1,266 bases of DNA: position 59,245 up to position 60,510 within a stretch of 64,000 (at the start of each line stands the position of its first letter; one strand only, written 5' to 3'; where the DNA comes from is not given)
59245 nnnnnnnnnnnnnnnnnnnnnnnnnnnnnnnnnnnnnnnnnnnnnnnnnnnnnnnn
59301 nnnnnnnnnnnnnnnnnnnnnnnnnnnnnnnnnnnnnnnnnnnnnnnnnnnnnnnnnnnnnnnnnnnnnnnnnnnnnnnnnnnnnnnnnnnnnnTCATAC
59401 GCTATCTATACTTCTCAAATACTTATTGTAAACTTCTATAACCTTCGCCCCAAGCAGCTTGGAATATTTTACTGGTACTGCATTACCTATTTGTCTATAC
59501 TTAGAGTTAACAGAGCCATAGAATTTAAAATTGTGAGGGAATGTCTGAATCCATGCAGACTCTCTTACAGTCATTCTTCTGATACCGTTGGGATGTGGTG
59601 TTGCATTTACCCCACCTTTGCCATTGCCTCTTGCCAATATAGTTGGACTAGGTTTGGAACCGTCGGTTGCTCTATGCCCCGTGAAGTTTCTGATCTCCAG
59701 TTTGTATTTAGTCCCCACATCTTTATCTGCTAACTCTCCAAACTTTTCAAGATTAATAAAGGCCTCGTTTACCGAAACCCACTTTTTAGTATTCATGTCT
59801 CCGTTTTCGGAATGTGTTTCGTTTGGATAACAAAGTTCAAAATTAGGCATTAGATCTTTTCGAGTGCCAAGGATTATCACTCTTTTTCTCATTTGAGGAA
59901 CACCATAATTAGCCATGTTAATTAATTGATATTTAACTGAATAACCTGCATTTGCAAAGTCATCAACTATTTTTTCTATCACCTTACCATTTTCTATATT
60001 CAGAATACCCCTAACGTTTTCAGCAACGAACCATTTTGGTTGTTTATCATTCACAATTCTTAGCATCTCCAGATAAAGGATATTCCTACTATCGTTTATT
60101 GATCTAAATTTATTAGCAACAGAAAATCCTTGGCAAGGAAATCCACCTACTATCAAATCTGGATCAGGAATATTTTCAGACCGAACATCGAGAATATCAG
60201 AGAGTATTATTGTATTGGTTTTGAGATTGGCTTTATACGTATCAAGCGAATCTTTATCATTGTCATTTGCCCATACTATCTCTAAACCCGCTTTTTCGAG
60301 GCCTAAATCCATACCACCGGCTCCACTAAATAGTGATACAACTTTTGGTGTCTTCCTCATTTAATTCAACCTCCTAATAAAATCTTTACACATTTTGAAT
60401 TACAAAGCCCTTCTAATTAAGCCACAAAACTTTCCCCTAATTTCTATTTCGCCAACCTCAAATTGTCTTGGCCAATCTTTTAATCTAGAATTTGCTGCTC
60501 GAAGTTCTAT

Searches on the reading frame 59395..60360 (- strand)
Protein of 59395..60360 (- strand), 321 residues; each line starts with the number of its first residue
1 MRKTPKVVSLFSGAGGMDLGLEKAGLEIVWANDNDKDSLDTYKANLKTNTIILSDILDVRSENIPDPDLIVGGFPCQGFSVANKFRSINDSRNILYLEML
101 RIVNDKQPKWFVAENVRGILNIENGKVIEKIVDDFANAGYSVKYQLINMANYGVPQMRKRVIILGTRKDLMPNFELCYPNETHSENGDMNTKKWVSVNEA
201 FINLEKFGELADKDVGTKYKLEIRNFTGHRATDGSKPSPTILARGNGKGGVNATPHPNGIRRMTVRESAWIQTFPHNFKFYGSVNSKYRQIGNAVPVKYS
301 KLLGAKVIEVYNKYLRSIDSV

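Call 8: search_protein_families(library=pfam, max_evalue=0.01, proteins=[window:59395-60360:-])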
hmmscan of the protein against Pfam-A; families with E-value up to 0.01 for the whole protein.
window:59395-60360:- (321 aa): 1 family
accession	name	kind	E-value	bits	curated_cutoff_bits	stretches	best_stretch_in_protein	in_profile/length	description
PF00145.23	DNA_methylase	-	5.5e-79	266.4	22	1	6-307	2-322/324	C-5 cytosine-specific DNA methylase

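Call 80: search_protein_families(library=padloc, max_evalue=0.001, proteins=[window:59395-60360:-])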
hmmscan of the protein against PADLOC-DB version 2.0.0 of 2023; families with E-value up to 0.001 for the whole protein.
window:59395-60360:- (321 aa): 63 families (the best 25 are shown)
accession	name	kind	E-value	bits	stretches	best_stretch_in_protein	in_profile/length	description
PDLC03378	MTase_II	-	1.2e-98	328.6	2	5-209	3-203/344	Type II methyltransferase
PDLC03272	MTase_II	-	1.3e-82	276.1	1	3-314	73-393/407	Type II methyltransferase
PDLC03234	MTase_II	-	3.7e-79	264.7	2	2-223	2-222/375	Type II methyltransferase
PDLC00031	DruM2|DruM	-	1.9e-77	258.8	2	6-207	13-212/361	DNA cytosine methylase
PDLC00027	DruM2|DruM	-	3.3e-77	258.3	2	6-203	13-208/361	DNA cytosine methylase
PDLC03326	MTase_II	-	5e-70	234.7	2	3-217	3-227/412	Type II methyltransferase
PDLC00026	DruM2|DruM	-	1.8e-69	232.9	1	3-311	3-318/336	DNA cytosine methylase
PDLC00033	DruM2|DruM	-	1.4e-65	220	2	6-207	23-231/368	DNA cytosine methylase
PDLC03307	MTase_II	-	4.8e-62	208.3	2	8-196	4-216/382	Type II methyltransferase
PDLC03237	MTase_II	-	1.1e-60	203.7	2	4-207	793-1012/1036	Type II methyltransferase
PDLC02649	DrmMII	-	5.9e-53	178.3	2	51-192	99-241/422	DrmMII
PDLC00030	DruM2|DruM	-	1.3e-52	177.3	2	2-175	3-193/380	DNA cytosine methylase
PDLC02650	DrmMII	-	6.5e-52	174.9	3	7-121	11-138/435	DrmMII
PDLC02656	DrmMII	-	1.8e-48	163.6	2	2-200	2-228/491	DrmMII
PDLC03330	MTase_II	-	7.5e-48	161.4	2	6-173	100-271/430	Type II methyltransferase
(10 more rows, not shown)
